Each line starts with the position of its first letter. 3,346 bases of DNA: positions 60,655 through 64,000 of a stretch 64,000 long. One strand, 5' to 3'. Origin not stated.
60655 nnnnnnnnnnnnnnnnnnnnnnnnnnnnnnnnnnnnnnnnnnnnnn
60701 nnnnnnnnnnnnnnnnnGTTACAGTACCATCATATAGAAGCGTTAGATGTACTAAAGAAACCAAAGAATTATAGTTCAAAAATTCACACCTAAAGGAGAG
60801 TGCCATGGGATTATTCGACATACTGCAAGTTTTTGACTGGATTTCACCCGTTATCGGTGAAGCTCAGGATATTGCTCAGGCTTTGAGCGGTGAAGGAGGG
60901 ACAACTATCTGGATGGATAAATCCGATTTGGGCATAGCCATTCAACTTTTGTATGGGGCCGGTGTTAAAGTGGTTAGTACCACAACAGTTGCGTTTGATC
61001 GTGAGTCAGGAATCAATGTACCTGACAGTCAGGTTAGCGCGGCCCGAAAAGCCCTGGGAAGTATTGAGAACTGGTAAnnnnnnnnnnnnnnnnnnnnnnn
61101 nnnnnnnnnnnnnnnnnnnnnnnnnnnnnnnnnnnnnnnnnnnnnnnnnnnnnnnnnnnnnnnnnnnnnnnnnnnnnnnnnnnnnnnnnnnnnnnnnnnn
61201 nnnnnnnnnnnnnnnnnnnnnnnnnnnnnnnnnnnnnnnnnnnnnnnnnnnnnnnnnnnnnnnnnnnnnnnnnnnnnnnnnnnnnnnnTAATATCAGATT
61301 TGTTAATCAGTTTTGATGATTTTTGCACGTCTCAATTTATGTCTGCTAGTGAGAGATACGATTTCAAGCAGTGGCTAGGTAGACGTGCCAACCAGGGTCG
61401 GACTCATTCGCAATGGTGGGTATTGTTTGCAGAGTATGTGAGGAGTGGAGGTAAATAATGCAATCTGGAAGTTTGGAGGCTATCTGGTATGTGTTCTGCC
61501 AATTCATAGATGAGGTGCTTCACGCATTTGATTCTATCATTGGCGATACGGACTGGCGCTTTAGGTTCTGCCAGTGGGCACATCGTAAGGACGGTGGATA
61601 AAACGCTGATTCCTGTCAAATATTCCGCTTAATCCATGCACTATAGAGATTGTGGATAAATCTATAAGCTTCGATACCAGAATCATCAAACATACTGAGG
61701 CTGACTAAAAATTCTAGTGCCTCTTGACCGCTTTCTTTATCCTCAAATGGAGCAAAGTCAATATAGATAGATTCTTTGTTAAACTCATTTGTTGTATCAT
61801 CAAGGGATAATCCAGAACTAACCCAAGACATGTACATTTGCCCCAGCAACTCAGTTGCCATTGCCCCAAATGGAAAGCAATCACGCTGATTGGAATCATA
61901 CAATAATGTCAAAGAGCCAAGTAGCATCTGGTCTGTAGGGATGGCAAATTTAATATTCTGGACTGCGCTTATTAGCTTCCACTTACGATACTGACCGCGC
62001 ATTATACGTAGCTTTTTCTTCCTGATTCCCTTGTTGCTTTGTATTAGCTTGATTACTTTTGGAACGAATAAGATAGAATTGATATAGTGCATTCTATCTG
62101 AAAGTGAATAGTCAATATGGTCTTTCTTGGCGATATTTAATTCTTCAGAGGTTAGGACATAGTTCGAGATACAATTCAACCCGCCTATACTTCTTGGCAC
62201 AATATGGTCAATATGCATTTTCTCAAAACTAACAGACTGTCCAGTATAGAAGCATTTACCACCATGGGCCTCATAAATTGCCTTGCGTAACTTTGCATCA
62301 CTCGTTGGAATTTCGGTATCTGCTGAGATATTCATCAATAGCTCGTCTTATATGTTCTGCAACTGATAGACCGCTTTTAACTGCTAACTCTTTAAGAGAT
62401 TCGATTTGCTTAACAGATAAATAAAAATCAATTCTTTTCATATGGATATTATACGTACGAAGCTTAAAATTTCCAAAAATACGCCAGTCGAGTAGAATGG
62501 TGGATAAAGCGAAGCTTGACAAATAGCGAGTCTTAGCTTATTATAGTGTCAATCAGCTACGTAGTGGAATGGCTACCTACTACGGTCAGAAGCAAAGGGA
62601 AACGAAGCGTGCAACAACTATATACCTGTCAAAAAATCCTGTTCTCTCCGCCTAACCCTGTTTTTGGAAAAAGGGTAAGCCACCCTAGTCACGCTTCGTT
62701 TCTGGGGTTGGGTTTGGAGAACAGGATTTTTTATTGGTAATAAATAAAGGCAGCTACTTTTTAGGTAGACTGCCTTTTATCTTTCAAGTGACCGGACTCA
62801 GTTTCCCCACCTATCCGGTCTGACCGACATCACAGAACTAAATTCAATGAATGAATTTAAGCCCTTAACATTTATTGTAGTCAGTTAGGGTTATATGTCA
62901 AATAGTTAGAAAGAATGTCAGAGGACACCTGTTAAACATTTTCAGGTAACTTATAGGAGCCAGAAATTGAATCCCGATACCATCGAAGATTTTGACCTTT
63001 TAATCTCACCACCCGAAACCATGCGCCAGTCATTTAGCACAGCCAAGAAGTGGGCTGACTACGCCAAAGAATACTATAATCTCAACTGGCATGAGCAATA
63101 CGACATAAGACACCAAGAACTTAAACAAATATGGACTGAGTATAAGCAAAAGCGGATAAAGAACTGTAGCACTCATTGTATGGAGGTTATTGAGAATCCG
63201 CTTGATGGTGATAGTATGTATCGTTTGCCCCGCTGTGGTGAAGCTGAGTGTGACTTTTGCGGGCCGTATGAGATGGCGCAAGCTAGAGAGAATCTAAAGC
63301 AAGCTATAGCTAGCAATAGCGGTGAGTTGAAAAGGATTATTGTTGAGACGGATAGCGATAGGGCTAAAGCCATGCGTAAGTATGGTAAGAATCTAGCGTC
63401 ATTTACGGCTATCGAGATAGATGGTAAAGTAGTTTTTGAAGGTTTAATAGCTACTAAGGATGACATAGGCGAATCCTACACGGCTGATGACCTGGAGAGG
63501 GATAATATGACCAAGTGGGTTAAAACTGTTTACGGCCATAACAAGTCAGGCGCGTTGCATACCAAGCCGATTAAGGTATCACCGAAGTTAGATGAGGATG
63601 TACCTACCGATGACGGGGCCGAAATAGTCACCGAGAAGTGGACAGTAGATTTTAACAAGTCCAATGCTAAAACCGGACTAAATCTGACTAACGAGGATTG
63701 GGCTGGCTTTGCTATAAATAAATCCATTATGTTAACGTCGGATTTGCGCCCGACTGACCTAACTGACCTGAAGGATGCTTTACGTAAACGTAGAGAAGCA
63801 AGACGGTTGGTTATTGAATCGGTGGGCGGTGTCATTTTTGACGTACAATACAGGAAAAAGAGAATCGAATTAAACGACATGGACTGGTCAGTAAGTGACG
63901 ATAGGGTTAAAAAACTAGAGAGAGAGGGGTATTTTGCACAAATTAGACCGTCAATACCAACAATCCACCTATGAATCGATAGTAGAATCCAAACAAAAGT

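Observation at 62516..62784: Consensus promoter driving a ~190-235-nt structured non-coding RNA or attenuator leader with interleaved helices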

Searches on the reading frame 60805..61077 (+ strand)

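Call 13: search_protein_families(library=pfam, proteins=[window:60805-61077:+], max_evalue=0.01)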
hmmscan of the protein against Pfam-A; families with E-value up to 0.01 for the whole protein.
window:60805-61077:+ (90 aa): 1 family
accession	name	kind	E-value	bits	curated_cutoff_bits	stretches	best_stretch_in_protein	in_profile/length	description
PF16647.10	GCSF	-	0.00023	21.5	30.4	1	6-74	68-134/149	Granulocyte colony-stimulating factor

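Call 14: search_protein_families(library=phrogs, proteins=[window:60805-61077:+], max_evalue=0.01)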
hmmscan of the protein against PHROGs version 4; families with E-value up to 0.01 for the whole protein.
window:60805-61077:+ (90 aa): 0 families

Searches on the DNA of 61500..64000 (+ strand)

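Call 4: search_rna_families(source=window, start=62300, end=63100, threshold=evalue, max_evalue=10, show_alignments=3)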
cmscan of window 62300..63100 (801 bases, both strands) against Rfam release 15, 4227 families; matches with E-value up to 10: 3.
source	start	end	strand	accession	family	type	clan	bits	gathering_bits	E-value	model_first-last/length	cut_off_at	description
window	62665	62787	+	RF00558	L20_leader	Cis-reg; leader;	-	19.2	58.7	0.44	1-127/127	no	Ribosomal protein L20 leader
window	62491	62581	+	RF01651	ceN69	Gene; snRNA; snoRNA; CD-box;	-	17.5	45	1.9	1-107/107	no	Caenorhabditis snoRNA ceN69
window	62632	62731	+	RF04096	mir-4433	Gene; miRNA;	-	16.1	77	4.3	1-83/83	no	mir-4433 microRNA precursor family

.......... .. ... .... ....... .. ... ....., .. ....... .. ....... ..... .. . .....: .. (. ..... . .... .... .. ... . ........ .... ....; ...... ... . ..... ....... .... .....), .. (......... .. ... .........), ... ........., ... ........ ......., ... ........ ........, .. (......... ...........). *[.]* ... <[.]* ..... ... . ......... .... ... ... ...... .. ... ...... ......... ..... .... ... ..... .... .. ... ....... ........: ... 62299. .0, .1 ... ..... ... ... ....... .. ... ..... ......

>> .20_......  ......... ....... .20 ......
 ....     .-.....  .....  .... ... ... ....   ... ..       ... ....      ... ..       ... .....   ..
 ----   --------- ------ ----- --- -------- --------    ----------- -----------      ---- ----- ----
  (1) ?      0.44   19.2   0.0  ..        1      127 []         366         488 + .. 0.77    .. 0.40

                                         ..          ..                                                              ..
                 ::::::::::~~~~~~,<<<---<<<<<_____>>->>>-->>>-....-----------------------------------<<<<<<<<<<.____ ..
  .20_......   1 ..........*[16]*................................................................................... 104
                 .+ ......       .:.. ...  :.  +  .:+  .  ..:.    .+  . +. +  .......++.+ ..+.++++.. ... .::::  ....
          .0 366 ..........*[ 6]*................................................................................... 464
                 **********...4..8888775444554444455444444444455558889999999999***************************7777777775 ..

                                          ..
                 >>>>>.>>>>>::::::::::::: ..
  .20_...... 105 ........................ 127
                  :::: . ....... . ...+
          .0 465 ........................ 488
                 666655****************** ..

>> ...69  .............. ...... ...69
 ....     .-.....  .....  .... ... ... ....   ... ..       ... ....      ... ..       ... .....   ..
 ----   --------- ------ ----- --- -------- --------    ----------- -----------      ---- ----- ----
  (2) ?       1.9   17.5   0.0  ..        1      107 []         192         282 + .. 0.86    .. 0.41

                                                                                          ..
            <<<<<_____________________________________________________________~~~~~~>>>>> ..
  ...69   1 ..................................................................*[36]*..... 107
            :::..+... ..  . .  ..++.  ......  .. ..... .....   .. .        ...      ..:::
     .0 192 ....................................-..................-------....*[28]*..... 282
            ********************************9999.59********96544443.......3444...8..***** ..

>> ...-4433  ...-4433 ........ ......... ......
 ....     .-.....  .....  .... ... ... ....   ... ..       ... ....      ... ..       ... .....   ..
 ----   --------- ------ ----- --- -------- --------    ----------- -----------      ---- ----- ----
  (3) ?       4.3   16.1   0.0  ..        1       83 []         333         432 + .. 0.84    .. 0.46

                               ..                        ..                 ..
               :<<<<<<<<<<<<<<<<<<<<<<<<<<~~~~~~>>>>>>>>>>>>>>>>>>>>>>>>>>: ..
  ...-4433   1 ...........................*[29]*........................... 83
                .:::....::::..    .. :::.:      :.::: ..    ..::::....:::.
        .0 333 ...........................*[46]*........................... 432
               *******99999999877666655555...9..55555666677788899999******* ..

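Call 11: search_dna_similar(query=window:61500-64000:+, collection=phages, mode=distant, max_rows=20)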
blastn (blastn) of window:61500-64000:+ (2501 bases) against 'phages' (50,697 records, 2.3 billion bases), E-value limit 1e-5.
No match.

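Call 12: search_dna_similar(query=window:61500-64000:+, collection=plasmids, mode=distant, max_rows=20)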
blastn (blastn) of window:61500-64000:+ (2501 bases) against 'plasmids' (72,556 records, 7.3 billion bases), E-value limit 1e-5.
No match.

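Call 77: search_rna_families(sources=[L007, L009, L011, L015, L020, L005, L010], threshold=evalue, max_evalue=1)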
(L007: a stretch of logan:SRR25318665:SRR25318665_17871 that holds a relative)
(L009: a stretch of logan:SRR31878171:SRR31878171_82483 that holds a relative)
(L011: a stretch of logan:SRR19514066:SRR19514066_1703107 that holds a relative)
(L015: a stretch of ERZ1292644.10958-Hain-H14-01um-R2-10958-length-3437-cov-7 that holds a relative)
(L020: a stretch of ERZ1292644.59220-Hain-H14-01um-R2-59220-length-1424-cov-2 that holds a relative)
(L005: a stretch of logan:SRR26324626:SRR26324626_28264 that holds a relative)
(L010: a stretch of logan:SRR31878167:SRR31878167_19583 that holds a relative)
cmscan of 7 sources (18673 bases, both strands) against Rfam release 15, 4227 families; matches with E-value up to 1: 1.
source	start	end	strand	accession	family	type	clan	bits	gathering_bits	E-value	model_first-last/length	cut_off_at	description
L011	84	196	+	RF03495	mir-968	Gene; miRNA;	-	25.9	88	0.46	1-79/79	no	mir-968 microRNA precursor family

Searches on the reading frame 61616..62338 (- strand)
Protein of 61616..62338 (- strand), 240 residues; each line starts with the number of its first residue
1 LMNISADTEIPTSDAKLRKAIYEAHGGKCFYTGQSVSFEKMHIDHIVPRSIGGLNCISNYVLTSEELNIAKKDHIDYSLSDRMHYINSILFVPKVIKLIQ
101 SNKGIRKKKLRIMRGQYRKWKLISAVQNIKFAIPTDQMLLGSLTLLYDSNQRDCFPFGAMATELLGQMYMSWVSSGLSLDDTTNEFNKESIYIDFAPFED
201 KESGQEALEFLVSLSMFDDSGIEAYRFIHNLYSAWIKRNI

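Call 13: search_protein_families(library=pfam, proteins=[window:61616-62338:-], max_evalue=0.01)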
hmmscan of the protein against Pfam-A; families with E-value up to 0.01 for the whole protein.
window:61616-62338:- (240 aa): 3 families
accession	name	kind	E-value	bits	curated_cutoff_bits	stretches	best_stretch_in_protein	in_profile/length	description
PF13395.12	HNH_4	-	2.6e-08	34.1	22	1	29-74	1-51/54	HNH endonuclease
PF14279.12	HNH_5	-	2.6e-05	24.5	27.5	1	29-82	1-54/56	HNH endonuclease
PF01844.29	HNH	-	0.0078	16.8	21.4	0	39-62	12-35/47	HNH endonuclease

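Call 14: search_protein_families(library=phrogs, proteins=[window:61616-62338:-], max_evalue=0.01)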
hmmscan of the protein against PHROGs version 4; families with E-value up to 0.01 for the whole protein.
window:61616-62338:- (240 aa): 14 families
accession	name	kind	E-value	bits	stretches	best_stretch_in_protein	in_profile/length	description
phrog_1035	-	DNA, RNA and nucleotide metabolism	1.4e-11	45.8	1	18-92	152-231/271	endonuclease VII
phrog_2118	-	DNA, RNA and nucleotide metabolism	2.2e-11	44.9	1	10-63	160-213/301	HNH endonuclease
phrog_2214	-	DNA, RNA and nucleotide metabolism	7.9e-10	39.4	1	14-137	181-296/429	HNH endonuclease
phrog_6050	-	DNA, RNA and nucleotide metabolism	2.7e-08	34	1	20-106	305-391/402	HNH endonuclease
phrog_5718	-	DNA, RNA and nucleotide metabolism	6.3e-07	29.7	1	14-77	116-179/394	HNH endonuclease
phrog_16986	-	unknown function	1.7e-05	25.5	1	16-76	10-72/248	-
phrog_9645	-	DNA, RNA and nucleotide metabolism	2.9e-05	24.8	1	14-75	9-73/168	HNH endonuclease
phrog_8660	-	DNA, RNA and nucleotide metabolism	0.00013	23.1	1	14-74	112-179/196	HNH endonuclease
phrog_7785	-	DNA, RNA and nucleotide metabolism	0.00013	22.9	1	18-74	62-114/147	HNH endonuclease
phrog_16726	-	DNA, RNA and nucleotide metabolism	0.00018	22.4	1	14-75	81-144/308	HNH endonuclease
phrog_14314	-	DNA, RNA and nucleotide metabolism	0.0003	22.2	1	17-71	7-61/252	HNH endonuclease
phrog_589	-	DNA, RNA and nucleotide metabolism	0.0032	18.2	1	15-61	80-128/179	HNH endonuclease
phrog_333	-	DNA, RNA and nucleotide metabolism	0.0038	18.4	1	9-60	16-67/138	HNH endonuclease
phrog_338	-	DNA, RNA and nucleotide metabolism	0.004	17.5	1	16-126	196-310/340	HNH endonuclease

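Call 16: find_related_loci(query=window:61619-62338:-, collection=viral_contigs, flank=6000)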
Query window:61619-62338:- (240 aa) in viral_contigs; peptide patterns used: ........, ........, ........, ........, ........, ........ (x = any residue, [..] = any of these).
2 stretches matched a pattern, but none encodes a relative of the query by tblastn (E <= 1e-3).

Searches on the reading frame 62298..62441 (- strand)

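Call 13: search_protein_families(library=pfam, proteins=[window:62298-62441:-], max_evalue=0.01)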
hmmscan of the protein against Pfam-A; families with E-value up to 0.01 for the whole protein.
window:62298-62441:- (47 aa): 3 families
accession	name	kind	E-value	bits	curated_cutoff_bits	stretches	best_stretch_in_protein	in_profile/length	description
PF01402.27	RHH_1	-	6e-09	36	20.5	1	3-39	1-37/39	Ribbon-helix-helix protein, copG family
PF21983.2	NikA-like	-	0.0001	22.8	27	1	2-38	5-41/72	Mobilization protein NikA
PF12651.13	RHH_3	-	0.0023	18.3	21.6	1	3-43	4-44/44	Ribbon-helix-helix domain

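Call 14: search_protein_families(library=phrogs, proteins=[window:62298-62441:-], max_evalue=0.01)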
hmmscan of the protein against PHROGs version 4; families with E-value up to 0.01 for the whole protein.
window:62298-62441:- (47 aa): 7 families
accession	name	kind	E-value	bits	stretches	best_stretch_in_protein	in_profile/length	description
phrog_876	-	transcription regulation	1.5e-06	28.9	1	2-45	68-111/239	transcriptional repressor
phrog_13890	-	unknown function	0.00042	21.2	1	1-44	17-60/73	-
phrog_2639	-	transcription regulation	0.0016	19.6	1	1-40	37-76/91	Arc-like repressor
phrog_30518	-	unknown function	0.006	17.8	1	6-42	64-99/108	-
phrog_7325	-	transcription regulation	0.0065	17.6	1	1-41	56-96/151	CopG-like transcriptional repressor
phrog_3180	-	transcription regulation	0.0078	17.2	1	2-42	6-46/50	Arc-like repressor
phrog_9615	-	unknown function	0.0099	16.1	1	6-46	146-186/349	-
